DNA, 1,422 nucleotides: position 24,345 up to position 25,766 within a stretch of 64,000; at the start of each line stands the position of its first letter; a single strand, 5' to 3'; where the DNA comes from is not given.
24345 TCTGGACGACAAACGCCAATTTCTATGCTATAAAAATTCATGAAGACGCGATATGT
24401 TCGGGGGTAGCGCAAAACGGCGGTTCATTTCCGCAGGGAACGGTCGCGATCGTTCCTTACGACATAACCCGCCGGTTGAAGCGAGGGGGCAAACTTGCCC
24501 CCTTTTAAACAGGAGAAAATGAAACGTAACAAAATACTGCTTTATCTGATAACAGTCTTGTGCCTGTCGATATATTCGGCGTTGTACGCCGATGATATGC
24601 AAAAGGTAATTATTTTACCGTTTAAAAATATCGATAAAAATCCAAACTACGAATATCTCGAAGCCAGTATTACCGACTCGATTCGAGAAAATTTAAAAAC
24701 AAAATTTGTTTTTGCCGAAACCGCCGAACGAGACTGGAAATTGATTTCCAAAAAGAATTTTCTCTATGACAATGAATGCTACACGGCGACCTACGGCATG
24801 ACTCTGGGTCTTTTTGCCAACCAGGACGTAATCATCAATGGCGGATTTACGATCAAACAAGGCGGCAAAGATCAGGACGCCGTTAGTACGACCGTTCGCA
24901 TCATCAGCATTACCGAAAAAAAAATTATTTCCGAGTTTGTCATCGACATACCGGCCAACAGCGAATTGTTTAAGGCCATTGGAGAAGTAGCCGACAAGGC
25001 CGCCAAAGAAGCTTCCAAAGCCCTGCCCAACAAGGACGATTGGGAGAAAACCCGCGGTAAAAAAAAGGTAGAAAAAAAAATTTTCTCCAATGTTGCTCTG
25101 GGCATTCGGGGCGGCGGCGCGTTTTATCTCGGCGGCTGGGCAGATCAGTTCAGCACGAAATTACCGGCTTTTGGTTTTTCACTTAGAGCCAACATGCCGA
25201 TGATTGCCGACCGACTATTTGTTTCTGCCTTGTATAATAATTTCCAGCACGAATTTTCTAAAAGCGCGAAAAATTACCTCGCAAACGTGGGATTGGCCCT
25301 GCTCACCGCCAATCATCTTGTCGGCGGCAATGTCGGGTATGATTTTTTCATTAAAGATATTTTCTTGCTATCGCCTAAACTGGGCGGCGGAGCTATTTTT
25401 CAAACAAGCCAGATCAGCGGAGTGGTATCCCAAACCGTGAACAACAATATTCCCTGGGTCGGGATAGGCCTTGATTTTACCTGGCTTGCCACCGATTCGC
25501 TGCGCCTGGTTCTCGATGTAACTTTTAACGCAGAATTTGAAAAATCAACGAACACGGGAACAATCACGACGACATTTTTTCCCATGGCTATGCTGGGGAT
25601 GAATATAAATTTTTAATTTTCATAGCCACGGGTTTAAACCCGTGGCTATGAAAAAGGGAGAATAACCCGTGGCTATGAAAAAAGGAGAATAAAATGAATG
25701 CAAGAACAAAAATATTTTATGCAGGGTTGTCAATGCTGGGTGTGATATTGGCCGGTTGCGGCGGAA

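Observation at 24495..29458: Barrel OMP followed by a giant beta-helix lipoprotein: candidate dedicated surface-display (Slam-like or split-autotransporter-like) module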

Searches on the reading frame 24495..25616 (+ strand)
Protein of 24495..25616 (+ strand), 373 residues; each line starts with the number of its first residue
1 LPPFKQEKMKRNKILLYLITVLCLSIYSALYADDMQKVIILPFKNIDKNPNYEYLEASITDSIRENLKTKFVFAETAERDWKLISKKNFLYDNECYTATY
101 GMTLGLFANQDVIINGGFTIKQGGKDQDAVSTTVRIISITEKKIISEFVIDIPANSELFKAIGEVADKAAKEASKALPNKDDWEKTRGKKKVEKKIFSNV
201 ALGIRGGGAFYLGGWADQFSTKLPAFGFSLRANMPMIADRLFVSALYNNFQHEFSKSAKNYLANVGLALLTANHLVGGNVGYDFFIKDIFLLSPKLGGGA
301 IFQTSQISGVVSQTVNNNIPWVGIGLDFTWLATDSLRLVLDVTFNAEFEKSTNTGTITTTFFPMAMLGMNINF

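Call 3: search_protein_families(library=pfam, proteins=[window:24495-25616:+], max_evalue=0.1)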
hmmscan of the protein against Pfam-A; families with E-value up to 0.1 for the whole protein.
window:24495-25616:+ (373 aa): 1 family
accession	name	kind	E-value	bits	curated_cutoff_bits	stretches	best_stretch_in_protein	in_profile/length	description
PF04338.18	DUF481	-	0.0016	19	21.1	1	270-362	82-169/210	Protein of unknown function, DUF481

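Call 4: search_protein_families(library=ncbifam, proteins=[window:24495-25616:+], max_evalue=0.1)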
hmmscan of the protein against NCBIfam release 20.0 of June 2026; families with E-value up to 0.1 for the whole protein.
window:24495-25616:+ (373 aa): 0 families

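Call 5: find_homologous_proteins(query=window:24495-25616:+)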
Query window:24495-25616:+ (373 aa): 6 proteins with E <= 0.001 among 8000 candidates.
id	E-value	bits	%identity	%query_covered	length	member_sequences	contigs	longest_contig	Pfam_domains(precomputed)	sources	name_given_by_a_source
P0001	3.7e-239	811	100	98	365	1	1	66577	-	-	-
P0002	1.1e-153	530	66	96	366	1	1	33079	PF13505.13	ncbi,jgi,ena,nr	ncbi:MAG: porin family protein [Spirochaetia bacterium]|nr:porin family protein [Spirochaetia bacter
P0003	1.2e-143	497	61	99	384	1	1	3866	-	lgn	-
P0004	1.3e-105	372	50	94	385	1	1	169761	-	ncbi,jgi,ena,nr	ncbi:MAG: hypothetical protein OEZ13_03645 [Spirochaetia bacterium]|nr:hypothetical protein [Spiroch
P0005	2.1e-64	236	62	47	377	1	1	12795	-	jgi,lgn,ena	-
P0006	8.1e-63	231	68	41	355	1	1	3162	-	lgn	-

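Call 7: find_encoding_contigs(protein=P0002, flank=10000, max_places=3)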
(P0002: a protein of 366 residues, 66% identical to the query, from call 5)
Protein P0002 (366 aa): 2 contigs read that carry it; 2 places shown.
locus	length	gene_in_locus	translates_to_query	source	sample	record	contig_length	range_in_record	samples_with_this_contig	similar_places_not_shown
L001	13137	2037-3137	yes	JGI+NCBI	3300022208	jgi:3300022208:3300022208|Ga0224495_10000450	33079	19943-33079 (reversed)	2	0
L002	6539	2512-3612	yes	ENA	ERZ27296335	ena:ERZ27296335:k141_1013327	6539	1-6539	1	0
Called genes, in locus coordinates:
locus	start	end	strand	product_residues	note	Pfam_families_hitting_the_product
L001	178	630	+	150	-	-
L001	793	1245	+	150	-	-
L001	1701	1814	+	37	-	-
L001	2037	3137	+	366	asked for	PF13505:OMP_b-brl (weak)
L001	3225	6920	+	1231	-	-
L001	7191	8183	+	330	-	PF01636:APH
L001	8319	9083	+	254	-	PF01569:PAP2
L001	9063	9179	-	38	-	-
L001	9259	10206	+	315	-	PF10023:Aminopep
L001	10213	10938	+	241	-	PF13489:Methyltransf_23 (weak), PF13847:Methyltransf_31, PF08241:Methyltransf_11, PF08242:Methyltransf_12, PF13649:Methyltransf_25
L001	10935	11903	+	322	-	PF08003:Methyltransf_9, PF13489:Methyltransf_23, PF13847:Methyltransf_31, PF08241:Methyltransf_11, PF08242:Methyltransf_12, PF13649:Methyltransf_25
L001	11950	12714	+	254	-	PF02535:Zip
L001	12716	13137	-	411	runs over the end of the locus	PF01136:Peptidase_U32, PF16325:Peptidase_U32_C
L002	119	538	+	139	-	-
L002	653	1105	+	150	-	-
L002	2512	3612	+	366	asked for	PF13505:OMP_b-brl (weak)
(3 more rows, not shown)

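Call 8: find_encoding_contigs(protein=P0004, flank=10000, max_places=3)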
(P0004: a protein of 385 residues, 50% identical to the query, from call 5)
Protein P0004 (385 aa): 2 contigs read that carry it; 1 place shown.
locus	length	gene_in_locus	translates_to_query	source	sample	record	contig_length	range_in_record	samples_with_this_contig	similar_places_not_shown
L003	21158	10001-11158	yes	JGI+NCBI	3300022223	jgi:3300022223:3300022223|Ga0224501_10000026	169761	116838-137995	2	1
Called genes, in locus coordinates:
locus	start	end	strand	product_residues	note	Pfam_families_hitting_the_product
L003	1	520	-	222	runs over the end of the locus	-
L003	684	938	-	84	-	-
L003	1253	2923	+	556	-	PF12833:HTH_18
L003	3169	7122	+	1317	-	PF14870:PSII_BNR (faint), PF25852:DUF6242_C (weak)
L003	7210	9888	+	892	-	-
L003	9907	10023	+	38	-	-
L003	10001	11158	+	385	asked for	-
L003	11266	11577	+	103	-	PF00829:Ribosomal_L21p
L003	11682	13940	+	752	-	PF00912:Transgly, PF00905:Transpeptidase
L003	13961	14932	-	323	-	PF01170:UPF0020 (faint), PF01555:N6_N4_Mtase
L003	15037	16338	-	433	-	PF03783:CsgG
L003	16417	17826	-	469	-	PF01225:Mur_ligase, PF08245:Mur_ligase_M, PF02875:Mur_ligase_C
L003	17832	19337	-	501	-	PF08245:Mur_ligase_M, PF02875:Mur_ligase_C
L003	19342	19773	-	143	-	PF01850:PIN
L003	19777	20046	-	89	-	PF19891:DUF6364 (weak)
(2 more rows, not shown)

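Call 9: find_encoding_contigs(protein=P0003, flank=10000, max_places=3)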
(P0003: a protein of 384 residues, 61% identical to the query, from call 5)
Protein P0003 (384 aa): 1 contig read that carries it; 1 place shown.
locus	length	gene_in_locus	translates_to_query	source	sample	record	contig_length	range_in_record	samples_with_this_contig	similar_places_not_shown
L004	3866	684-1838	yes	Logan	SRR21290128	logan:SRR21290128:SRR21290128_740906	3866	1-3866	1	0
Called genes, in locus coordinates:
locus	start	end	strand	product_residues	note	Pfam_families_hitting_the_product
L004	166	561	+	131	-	PF01814:Hemerythrin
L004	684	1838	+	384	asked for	-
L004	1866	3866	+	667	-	?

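Call 10: find_encoding_contigs(protein=P0005, flank=10000, max_places=3)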
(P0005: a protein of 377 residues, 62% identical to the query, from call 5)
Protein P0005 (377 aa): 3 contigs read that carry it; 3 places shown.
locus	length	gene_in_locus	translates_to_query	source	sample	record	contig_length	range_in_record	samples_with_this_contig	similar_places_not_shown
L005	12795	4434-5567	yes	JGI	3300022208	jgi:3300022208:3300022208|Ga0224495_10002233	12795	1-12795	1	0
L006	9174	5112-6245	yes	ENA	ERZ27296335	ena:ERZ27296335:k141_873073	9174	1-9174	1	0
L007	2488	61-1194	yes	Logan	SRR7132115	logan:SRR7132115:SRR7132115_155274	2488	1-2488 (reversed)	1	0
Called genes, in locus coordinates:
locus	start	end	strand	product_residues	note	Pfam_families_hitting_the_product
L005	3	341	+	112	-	?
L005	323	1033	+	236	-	-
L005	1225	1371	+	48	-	PF04365:BrnT_toxin (weak)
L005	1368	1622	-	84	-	PF05016:ParE_toxin (weak), PF06769:YoeB_toxin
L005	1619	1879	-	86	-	PF02604:PhdYeFM_antitox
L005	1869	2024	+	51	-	-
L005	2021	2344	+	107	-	-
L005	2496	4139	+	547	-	PF07696:7TMR-DISMED2, PF07695:7TMR-DISM_7TM, PF12833:HTH_18, PF00165:HTH_AraC (weak)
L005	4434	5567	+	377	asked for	-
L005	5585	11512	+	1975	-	PF08450:SGL (faint), PF25021:TEN_NHL (faint), PF01436:NHL (weak)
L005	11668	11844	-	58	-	-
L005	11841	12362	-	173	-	PF06414:Zeta_toxin, PF13671:AAA_33 (weak)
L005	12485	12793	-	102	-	?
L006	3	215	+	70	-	?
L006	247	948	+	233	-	-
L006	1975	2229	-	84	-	PF05016:ParE_toxin (weak), PF06769:YoeB_toxin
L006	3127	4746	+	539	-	PF07696:7TMR-DISMED2, PF07695:7TMR-DISM_7TM, PF12833:HTH_18, PF00165:HTH_AraC (weak)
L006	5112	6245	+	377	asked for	-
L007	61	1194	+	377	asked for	-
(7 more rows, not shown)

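Call 11: find_encoding_contigs(protein=P0006, flank=10000, max_places=3)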
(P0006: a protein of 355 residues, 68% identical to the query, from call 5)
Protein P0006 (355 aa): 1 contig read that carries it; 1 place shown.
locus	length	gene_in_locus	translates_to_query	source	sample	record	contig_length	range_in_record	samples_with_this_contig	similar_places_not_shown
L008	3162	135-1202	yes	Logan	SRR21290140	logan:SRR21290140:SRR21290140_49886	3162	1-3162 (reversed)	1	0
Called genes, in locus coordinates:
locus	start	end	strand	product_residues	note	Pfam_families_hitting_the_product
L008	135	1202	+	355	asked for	-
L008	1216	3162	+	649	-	?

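Call 21: find_related_loci(query=A1, collection=genome_contigs, flank=10000)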
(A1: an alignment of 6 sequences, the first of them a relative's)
Query A1 (365 aa) in genome_contigs; peptide patterns used: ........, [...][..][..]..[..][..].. (x = any residue, [..] = any of these).
181 stretches matched a pattern; 5 encode a relative of the query (tblastn E <= 1e-3); 5 distinct loci.
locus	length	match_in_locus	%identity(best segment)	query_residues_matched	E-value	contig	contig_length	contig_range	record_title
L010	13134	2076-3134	66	9-365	2e-153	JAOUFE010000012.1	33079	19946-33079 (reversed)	MAG: Spirochaetia bacterium isolate 4_1_July_SF_Bin31 4_1_July_SF_Bin31_scaffold_450_c1, whole genome shotgun sequence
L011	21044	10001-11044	50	14-365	4e-106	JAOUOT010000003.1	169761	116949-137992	MAG: Spirochaetia bacterium isolate 8_1_Oct_SF_Bin25 8_1_Oct_SF_Bin25_scaffold_26_c1, whole genome shotgun sequence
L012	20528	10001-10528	38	2-174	3e-38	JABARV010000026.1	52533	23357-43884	MAG: Turneriella sp. isolate Bin_83R c_000000002019, whole genome shotgun sequence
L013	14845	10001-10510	37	1-173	3e-30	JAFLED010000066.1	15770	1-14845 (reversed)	MAG: Spirochaetes bacterium isolate UWPOB_SPIRO1 gnl_X_CCBKFDIB_66, whole genome shotgun sequence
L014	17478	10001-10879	32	10-291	3e-36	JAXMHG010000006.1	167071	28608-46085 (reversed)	MAG: Turneriella sp. isolate STL-SPI3 C4.67.fa-6, whole genome shotgun sequence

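Call 26: predict_structure(alignment_id=A1)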
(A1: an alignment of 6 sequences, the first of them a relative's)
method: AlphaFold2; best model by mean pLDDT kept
length: 365 residues; sequences in the alignment: 6
mean_pLDDT: 73.4   pTM: 0.45
mean pLDDT of the five models: 73.4, 71.1, 65.2, 65.0, 56.5
residues with pLDDT >= 90: 29; 70-90: 213; 50-70: 79; < 50: 44
segments of 3 or more residues with pLDDT < 50: 13-25, 180-187, 252-262, 299-305
pLDDT, mean of each block of 10 residues (from residue 1): 55 40 57 90 84 89 85 82 86 87 90 66 89 87 77 82 82 63 48 72 65 68 67 80 64 46 66 82 87 66 53 85 79 82 66 76 74
secondary structure, 60 per line:
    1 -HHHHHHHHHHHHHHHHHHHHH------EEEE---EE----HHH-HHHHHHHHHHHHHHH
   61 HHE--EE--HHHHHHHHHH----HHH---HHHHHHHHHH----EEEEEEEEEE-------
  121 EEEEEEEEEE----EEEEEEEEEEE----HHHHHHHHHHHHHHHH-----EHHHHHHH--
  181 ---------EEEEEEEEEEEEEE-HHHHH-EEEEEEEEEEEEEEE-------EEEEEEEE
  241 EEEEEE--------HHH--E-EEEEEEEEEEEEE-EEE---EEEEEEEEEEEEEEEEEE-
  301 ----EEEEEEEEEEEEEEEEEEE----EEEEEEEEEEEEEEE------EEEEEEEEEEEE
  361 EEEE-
elements in order: H2-22 E29-32 H46-62 H70-79 H90-99 E104-113 E121-130 E135-145 H150-165 H172-178 E190-203 H205-209 E211-225 E233-246 E262-274 E276-278 E282-299 E305-323 E328-342 E349-364
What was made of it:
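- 24519..24590 (+): OMP signal peptide (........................|DD), SPase I type. AF2 models residues 2-22 as a helix (call 26).
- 24594..25037 (+): Periplasmic alpha/beta domain of the OMP (aa 26-173) with a TolB-N / LpoB / FlgO / GNA1162-like fold. It is the most conserved part of the family and ends at the LPNKDD joint. pLDDT 82-90 (call 26).
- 25086..25616 (+): 8-stranded outer-membrane barrel of the OMP (aa 190-365, class A subtype, ends LGMNINF), plus the stop codon. AF2 predicts eight strands of 13-19 residues (call 26).
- Checked: The AF2 model (call 26, mean pLDDT 73) shows a signal helix, an alpha/beta domain at residues 29-165 (pLDDT 82-90) and 8 long strands at 190-364.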

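Call 27: search_protein_representatives(alignment_id=A1)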
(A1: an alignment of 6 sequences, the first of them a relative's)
Query: 6 sequences, 368 profile positions. Proteins with E-value up to 0.001 (for the whole library): 230; up to 1e-10: 133; up to 1e-30: 87. The best 150 are listed.
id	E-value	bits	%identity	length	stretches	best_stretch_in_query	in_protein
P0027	1.0e-128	446.0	-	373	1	13-368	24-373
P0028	3.8e-80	286.3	-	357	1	10-368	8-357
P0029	7.4e-80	285.3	-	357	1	12-368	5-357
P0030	1.3e-78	281.2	-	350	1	9-367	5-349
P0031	1.0e-77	278.3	-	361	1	7-367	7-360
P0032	8.0e-77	275.3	-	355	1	8-367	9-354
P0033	9.0e-77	275.1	-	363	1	9-348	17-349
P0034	9.4e-77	275.1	-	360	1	15-365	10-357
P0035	1.4e-73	264.6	-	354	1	9-368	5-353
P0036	1.0e-72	261.8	-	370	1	9-366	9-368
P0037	1.1e-72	261.7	-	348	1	19-368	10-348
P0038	9.4e-72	258.6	-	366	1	18-368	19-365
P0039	4.1e-71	256.5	-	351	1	12-366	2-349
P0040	8.6e-71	255.5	-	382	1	17-350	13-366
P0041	3.5e-70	253.5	-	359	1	9-367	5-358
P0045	5.7e-67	242.9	-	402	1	7-367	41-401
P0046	2.6e-66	240.7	-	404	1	20-367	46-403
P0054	4.2e-63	230.2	-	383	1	9-351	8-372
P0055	1.6e-62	228.3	-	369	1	18-365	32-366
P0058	1.1e-57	212.4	-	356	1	13-368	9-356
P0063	1.7e-52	195.3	-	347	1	14-366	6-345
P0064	3.2e-52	194.4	-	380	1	5-351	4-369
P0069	3.4e-49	184.4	-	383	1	16-350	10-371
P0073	1.1e-47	179.5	-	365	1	7-348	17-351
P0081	2.3e-44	168.5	-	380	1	19-361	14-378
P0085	3.1e-43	164.8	-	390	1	10-356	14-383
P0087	6.5e-43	163.7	-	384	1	9-351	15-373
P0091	9.1e-41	156.7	-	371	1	20-200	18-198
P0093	1.0e-39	153.3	-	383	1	8-354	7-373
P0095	1.4e-38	149.4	-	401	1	17-209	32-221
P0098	4.1e-37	144.7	-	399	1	23-340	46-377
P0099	5.5e-37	144.2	-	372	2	19-185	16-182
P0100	6.8e-37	143.9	-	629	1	10-167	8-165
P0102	5.7e-36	140.9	-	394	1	7-349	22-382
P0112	1.8e-31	126.1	-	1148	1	13-195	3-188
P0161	1.3e-10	57.5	-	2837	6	19-60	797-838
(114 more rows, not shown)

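Call 29: list_cluster_members(proteins=[P0027, P0028, P0029, P0030, P0031, P0033, P0036, P0045, P0100, P0112])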
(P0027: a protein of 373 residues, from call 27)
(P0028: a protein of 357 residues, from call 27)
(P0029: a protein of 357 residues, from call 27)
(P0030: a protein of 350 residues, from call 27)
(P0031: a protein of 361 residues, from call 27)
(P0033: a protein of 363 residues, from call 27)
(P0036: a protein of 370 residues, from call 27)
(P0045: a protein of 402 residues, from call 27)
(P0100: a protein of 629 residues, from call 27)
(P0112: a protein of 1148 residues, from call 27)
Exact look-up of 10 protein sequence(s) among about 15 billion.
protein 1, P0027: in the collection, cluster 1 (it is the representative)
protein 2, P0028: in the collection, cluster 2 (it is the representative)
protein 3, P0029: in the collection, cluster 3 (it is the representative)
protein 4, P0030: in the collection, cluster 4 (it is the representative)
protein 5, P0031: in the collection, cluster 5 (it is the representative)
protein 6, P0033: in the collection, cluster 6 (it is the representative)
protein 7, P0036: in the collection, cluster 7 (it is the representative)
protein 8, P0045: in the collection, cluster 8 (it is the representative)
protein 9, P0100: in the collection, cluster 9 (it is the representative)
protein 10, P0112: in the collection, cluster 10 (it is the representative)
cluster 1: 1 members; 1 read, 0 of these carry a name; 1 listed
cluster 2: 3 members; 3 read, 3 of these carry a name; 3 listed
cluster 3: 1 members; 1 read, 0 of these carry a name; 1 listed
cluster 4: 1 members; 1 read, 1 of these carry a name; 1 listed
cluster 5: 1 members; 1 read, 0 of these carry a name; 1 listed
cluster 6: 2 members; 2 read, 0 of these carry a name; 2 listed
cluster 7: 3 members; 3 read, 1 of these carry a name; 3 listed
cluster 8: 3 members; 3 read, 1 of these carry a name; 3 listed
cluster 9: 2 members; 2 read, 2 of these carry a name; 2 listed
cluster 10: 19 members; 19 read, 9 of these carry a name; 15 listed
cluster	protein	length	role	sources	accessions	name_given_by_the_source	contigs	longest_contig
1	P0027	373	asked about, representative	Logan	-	-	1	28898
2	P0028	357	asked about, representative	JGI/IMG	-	hypothetical protein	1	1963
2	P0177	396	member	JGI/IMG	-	hypothetical protein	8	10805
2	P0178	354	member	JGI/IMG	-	hypothetical protein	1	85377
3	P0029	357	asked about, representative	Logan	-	-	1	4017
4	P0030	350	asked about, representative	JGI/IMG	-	hypothetical protein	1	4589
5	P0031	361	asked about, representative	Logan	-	-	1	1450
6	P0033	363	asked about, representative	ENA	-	-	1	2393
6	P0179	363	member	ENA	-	-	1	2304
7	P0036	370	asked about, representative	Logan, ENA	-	-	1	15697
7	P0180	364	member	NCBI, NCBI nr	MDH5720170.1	MAG: hypothetical protein OEZ13_06035 [Spirochaetia bacterium] | hypothetical protein [Spirochaetia bacterium]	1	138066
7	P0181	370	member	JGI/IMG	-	-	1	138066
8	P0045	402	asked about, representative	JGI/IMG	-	-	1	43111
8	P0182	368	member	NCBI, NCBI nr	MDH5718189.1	MAG: hypothetical protein OEZ22_11220 [Spirochaetia bacterium] | hypothetical protein [Spirochaetia bacterium]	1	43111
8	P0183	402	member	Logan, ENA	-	-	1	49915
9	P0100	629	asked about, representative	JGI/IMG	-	hypothetical protein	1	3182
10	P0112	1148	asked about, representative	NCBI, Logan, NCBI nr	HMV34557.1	MAG TPA: DUF1554 domain-containing protein [Turneriella sp.] | DUF1554 domain-containing protein [Turneriella sp.]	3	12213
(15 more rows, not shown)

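Call 30: fold_search(model_id=the predicted structure, library=pdb)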
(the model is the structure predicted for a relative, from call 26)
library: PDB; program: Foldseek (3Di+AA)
matches with E <= 10: 1165; with E <= 0.001: 57
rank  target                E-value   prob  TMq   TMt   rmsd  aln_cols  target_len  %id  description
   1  4pwz_B                7.9e-08  1.00  0.28  0.25  23.2       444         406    9  Crystal structure of TolB protein from Yersinia pestis CO92 (released 2014-04-02)
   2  2hqs_A                1.7e-07  1.00  0.26  0.23  22.5       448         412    9  Crystal structure of TolB/Pal complex (released 2007-04-03)
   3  2w8b_A                1.9e-07  1.00  0.28  0.25  22.3       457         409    8  Crystal structure of processed TolB in complex with Pal (released 2009-02-17)
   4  6pnv                  1.9e-07  1.00  0.27  0.24  22.4       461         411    8  1.42 Angstrom Resolution Crystal Structure of Translocation Protein TolB from Salmonella enterica (released 2019-07-17)
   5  4r40_A                3.4e-07  1.00  0.27  0.25  22.2       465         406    9  Crystal Structure of TolB/Pal complex from Yersinia pestis. (released 2014-09-03)
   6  2w8b_B                3.6e-07  1.00  0.25  0.22  22.5       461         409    9  Crystal structure of processed TolB in complex with Pal (released 2009-02-17)
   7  1p4t                  4.0e-07  1.00  0.30  0.62   5.9       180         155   11  Crystal structure of Neisserial surface protein A (NspA) (released 2003-07-22)
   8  4r40_C                4.7e-07  1.00  0.27  0.25  22.4       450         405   10  Crystal Structure of TolB/Pal complex from Yersinia pestis. (released 2014-09-03)
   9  4pwz_A                5.0e-07  1.00  0.29  0.27  23.4       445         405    8  Crystal structure of TolB protein from Yersinia pestis CO92 (released 2014-04-02)
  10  9a2l_MODEL_1_A        5.2e-07  1.00  0.26  0.23  22.5       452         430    9  Model of E. coli TolB by in-cell photo-crosslinking MS and deep learning (released 2023-02-24)
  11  2hqs_B                8.1e-07  1.00  0.27  0.25  22.5       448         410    9  Crystal structure of TolB/Pal complex (released 2007-04-03)
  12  9nh2_A                1.7e-06  1.00  0.33  0.50   7.9       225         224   13  In situ cryo-EM structure of porin III of the Legionella Dot/Icm T4SS machine (released 2025-09-17)
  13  3dzm_B                1.9e-06  1.00  0.32  0.55   8.0       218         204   13  Crystal structure of a major outer membrane protein from Thermus thermophilus HB27 (released 2008-12-23)
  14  9fzc_A                1.9e-06  1.00  0.30  0.56   6.2       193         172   11  Structure of OmpA-short in complex with nanobody Nb01 (released 2024-07-17)
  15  3dzm_A                2.5e-06  1.00  0.32  0.52   8.1       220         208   13  Crystal structure of a major outer membrane protein from Thermus thermophilus HB27 (released 2008-12-23)
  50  4hrv_A                7.2e-04  1.00  0.27  0.59   4.7       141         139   16  Crystal Structure of Lipoprotein GNA1162 from Neisseria meningitidis (released 2013-04-24)
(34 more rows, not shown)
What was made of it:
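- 24594..25037 (+): Foldseek matches TolB at E 8e-8 and 4hrv at TMt 0.59 (call 30).
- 25086..25616 (+): Foldseek matches NspA, OprF-N, OmpA, Ail, OmpX and OmpW (call 30).
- On Slam (Slam1/Slam2): The N-domain models as an alpha/beta TolB-N-like fold (calls 26, 30). The AF2 model has 8 strands and its nearest solved structures are 8-stranded (calls 26, 30).
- On OMP_b-brl / OmpX-OmpA-NspA-like small barrels: AF2 strand count and Foldseek matches (calls 26, 30).
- On TolB-N / LpoB / FlgO-like periplasmic domain: 4hrv gives TMt 0.59 and rmsd 4.7 over 141 columns (call 30).
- Closest known: Slam. Different: Here the N-domain is an alpha/beta TolB-N-like fold and the barrel has 8 strands (calls 26, 30).
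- Closest known: Small 8-stranded outer-membrane barrels. Same: They share the fold and size of the C-terminal half (Foldseek TMt 0.5-0.62; call 30).
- Checked: It matches the C-terminal part to the 8-stranded barrels NspA, OmpA-TM, Ail, OmpX, OmpW and OprF-N (call 30).
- The model is a closed 8-stranded barrel whose nearest solved structures are NspA, OmpA, OmpX, Ail and OmpW (calls 26, 30).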

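Call 36: find_related_loci(query=A3, collection=metagenome_contigs, flank=8000)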
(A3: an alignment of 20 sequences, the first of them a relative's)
Query A3 (365 aa) in metagenome_contigs; peptide patterns used: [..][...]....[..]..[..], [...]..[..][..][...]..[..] (x = any residue, [..] = any of these).
507 stretches matched a pattern; 23 encode a relative of the query (tblastn E <= 1e-3); 23 distinct loci.
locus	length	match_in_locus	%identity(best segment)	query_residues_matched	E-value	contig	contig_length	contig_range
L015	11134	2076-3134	66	9-365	4e-153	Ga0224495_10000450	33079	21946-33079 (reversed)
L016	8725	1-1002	69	32-365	1e-148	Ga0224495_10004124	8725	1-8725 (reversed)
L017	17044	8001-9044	50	14-365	8e-106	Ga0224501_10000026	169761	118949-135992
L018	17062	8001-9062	35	5-350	2e-72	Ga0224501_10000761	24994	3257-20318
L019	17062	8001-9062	35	2-365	3e-66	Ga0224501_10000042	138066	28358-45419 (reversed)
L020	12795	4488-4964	64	19-177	2e-64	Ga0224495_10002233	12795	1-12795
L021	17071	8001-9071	33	10-362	8e-64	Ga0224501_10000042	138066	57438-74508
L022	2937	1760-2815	36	1-362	3e-64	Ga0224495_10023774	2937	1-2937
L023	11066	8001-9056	32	10-352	3e-56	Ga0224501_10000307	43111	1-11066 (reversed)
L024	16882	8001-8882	34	14-291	1e-45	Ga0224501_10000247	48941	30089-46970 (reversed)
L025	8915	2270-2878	36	2-202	1e-39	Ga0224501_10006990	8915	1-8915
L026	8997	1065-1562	43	13-174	3e-37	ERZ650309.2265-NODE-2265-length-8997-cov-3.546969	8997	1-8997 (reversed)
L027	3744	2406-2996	35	8-178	5e-37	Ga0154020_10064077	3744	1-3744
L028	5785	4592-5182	35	8-178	5e-37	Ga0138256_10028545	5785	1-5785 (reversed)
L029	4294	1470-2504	33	3-364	1e-35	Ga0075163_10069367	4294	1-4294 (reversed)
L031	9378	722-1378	34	1-196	2e-34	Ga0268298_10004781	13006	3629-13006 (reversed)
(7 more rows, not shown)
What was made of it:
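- Tried and rejected: A 20-sequence alignment worked (call 36).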
